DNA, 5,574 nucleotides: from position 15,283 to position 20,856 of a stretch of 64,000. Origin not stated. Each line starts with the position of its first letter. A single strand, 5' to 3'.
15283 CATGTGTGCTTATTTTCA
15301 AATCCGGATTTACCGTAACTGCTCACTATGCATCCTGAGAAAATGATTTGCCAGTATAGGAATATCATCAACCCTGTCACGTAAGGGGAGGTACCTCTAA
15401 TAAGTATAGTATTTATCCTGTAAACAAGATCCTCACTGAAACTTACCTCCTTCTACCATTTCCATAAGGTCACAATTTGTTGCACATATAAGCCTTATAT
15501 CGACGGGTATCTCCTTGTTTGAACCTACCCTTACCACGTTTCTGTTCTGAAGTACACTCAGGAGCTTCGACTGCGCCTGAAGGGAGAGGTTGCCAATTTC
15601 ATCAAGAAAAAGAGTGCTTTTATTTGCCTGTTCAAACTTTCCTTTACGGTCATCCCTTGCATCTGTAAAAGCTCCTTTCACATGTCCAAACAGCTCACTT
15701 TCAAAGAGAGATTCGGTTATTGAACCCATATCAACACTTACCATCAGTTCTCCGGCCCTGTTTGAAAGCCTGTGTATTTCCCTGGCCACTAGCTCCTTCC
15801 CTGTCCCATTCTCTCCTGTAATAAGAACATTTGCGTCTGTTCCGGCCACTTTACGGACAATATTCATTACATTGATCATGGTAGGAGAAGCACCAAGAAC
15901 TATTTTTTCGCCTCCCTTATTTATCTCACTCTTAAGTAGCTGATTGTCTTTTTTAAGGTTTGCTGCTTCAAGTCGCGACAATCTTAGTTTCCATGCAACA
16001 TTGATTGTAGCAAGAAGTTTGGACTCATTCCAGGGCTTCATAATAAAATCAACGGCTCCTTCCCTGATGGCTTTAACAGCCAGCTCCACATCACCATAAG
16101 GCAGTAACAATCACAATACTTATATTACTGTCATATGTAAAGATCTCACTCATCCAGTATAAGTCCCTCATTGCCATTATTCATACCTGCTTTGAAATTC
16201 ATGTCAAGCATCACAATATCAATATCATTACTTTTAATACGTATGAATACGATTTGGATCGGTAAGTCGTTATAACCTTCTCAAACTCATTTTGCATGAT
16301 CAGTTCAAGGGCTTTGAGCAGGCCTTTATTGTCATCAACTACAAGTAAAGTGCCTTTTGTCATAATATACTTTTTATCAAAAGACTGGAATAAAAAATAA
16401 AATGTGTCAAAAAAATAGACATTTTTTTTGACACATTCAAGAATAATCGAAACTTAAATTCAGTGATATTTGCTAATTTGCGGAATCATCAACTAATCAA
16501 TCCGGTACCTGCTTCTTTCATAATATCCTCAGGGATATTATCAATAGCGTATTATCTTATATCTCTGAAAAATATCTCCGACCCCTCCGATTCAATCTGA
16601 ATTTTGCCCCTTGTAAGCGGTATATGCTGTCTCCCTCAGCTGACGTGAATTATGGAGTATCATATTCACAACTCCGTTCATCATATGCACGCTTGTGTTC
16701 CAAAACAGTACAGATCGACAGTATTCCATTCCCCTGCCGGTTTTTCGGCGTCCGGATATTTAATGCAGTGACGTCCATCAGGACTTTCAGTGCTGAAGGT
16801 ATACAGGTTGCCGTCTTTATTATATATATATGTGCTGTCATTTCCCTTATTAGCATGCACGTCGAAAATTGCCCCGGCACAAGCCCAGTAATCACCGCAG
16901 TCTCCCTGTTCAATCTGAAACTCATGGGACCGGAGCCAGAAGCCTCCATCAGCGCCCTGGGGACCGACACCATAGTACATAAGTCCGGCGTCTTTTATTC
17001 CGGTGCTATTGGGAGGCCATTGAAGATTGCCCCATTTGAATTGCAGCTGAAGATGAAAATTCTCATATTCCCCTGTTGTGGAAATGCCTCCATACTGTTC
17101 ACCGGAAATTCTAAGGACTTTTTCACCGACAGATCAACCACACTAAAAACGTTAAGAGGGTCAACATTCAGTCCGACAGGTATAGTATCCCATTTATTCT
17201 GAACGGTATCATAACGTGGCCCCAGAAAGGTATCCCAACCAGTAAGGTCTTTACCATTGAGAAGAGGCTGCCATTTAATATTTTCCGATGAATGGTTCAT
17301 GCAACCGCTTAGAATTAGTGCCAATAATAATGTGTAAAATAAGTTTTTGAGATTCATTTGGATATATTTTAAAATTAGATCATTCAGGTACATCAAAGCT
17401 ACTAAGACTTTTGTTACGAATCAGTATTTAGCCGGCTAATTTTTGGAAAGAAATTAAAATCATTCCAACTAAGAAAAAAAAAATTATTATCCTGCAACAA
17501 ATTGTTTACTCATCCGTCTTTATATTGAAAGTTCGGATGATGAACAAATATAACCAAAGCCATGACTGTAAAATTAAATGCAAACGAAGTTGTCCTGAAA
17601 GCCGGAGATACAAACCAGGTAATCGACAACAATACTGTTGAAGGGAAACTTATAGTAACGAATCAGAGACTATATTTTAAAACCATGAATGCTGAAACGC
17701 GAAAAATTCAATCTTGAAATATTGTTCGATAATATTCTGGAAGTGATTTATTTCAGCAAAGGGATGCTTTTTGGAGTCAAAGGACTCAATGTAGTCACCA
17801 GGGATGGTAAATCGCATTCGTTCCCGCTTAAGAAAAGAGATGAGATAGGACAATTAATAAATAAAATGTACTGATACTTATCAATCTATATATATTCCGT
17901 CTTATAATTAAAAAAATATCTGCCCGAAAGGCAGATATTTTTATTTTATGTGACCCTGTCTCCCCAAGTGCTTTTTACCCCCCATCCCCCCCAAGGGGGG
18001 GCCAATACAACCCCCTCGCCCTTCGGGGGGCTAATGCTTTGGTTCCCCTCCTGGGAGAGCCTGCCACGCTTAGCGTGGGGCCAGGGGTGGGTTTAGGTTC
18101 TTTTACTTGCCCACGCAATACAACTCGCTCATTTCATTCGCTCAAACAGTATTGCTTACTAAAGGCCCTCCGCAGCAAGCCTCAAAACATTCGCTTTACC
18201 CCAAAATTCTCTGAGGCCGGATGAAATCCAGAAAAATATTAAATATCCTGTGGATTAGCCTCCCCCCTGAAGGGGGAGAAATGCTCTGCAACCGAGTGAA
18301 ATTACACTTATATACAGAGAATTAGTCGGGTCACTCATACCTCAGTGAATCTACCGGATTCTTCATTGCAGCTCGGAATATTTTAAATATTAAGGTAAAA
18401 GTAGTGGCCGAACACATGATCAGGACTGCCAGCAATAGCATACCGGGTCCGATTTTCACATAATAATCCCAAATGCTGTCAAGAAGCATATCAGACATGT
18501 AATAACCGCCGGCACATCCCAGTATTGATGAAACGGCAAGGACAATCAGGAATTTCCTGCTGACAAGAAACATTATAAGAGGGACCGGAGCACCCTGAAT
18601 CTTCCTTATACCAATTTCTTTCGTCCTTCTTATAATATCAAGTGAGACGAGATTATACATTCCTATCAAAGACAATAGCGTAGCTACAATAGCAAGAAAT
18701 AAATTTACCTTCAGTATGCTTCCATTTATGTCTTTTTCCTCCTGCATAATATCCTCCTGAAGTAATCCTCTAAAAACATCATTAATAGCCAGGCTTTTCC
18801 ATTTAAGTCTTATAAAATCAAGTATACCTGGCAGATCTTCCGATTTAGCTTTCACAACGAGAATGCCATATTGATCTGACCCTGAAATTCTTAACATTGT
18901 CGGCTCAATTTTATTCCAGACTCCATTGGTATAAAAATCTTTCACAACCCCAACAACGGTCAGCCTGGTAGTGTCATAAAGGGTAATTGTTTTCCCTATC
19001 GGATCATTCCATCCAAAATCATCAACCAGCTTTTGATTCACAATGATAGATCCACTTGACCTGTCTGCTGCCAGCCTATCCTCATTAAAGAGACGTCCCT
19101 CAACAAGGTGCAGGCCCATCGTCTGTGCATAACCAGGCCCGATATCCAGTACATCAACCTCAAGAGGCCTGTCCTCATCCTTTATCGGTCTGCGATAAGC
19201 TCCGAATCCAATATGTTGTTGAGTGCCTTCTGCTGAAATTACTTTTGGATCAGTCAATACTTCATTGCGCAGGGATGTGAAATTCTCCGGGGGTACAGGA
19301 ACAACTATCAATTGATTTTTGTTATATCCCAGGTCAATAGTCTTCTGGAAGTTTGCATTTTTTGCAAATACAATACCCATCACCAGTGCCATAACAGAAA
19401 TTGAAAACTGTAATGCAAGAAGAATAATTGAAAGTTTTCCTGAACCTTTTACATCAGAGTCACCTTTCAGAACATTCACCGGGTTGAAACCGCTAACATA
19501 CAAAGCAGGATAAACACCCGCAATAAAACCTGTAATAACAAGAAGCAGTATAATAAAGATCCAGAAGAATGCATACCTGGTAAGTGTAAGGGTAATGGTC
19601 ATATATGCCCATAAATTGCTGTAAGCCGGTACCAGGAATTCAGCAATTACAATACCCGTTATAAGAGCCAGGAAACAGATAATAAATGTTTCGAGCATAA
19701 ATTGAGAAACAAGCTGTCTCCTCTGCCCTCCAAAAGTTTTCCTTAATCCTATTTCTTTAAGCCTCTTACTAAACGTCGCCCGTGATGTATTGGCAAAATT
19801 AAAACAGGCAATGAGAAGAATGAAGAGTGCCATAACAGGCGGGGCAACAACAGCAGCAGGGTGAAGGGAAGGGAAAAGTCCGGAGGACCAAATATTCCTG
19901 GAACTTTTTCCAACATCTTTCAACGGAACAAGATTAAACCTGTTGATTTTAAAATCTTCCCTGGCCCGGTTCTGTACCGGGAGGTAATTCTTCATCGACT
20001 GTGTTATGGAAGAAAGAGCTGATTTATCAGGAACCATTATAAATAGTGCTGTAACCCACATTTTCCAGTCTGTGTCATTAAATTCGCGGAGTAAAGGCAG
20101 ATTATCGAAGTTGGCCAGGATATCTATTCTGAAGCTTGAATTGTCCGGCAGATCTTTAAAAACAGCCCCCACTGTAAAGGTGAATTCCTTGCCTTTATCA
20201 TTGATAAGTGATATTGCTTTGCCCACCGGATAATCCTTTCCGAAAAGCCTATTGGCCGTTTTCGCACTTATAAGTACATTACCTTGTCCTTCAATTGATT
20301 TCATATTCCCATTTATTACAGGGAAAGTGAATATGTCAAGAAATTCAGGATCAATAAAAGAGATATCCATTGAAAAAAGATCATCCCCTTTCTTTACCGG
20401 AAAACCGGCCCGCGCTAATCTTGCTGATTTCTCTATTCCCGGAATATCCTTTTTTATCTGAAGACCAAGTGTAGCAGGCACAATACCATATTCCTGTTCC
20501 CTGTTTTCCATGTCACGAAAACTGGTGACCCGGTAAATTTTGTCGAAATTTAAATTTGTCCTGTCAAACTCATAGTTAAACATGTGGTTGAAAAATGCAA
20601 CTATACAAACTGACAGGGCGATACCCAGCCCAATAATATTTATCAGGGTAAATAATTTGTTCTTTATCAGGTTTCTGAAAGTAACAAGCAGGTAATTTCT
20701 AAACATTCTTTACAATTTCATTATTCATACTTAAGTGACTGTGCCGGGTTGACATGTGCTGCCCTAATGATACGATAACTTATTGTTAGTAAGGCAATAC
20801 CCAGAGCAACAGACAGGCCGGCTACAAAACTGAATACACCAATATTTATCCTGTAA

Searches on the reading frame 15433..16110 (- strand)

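Call 67: search_protein_families(library=pfam, proteins=[window:15433-16110:-], max_evalue=0.001)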
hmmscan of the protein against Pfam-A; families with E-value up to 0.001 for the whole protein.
window:15433-16110:- (225 aa): 7 families
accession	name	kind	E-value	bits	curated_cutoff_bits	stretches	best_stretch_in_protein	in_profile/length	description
PF00158.32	Sigma54_activat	-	5.5e-60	202.3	20.2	1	72-225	2-155/168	Sigma-54 interaction domain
PF14532.12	Sigma54_activ_2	-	3.8e-17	63.3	25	1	72-224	1-120/138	Sigma-54 interaction domain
PF07728.20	AAA_5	-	5.3e-09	36.6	22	1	94-212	1-122/139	AAA domain (dynein-related subfamily)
PF00004.35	AAA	-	1.4e-06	29.2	21.2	1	95-212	1-109/131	ATPase family associated with various cellular activities (AAA)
PF07724.20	AAA_2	-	2.5e-06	28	27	1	93-214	4-126/166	AAA domain (Cdc48 subfamily)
PF01078.27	Mg_chelatase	-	4.3e-06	26.7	20.3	1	92-212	22-157/207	Magnesium chelatase, subunit ChlI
PF13245.12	AAA_19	-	0.00038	21.1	25.1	0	90-199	9-127/134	AAA domain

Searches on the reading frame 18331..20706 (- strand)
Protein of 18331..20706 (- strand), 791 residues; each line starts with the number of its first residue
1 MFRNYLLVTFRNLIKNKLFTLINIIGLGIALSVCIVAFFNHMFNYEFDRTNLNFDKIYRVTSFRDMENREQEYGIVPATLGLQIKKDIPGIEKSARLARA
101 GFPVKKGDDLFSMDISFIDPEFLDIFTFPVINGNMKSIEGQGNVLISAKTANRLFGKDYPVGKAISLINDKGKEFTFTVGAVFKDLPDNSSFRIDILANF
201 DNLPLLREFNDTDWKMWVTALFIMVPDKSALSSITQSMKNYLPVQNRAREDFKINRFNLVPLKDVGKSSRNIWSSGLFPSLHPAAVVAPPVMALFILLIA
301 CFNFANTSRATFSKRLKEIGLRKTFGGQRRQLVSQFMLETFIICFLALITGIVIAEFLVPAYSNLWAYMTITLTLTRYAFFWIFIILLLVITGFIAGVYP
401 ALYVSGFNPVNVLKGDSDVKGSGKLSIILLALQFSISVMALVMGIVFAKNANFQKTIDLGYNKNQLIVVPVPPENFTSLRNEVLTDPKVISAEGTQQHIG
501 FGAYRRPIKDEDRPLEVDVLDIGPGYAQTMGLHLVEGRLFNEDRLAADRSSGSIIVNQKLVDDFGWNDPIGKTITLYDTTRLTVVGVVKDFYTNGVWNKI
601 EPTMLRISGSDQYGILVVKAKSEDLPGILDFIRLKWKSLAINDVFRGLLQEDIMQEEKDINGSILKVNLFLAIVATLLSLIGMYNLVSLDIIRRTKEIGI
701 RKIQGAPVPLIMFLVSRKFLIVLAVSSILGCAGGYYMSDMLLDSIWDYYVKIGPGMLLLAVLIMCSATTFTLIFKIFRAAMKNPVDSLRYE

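Call 44: search_protein_families(library=pfam, proteins=[window:18331-20706:-], max_evalue=0.001)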
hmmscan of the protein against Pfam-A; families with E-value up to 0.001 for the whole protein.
window:18331-20706:- (791 aa): 2 families
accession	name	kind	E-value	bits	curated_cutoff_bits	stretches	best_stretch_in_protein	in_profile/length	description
PF12704.14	MacB_PCD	-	3.6e-32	112.8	27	2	25-239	8-205/207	MacB-like periplasmic core domain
PF02687.27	FtsX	-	1.8e-27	96.2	25.5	2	291-409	2-120/120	FtsX-like permease C-terminal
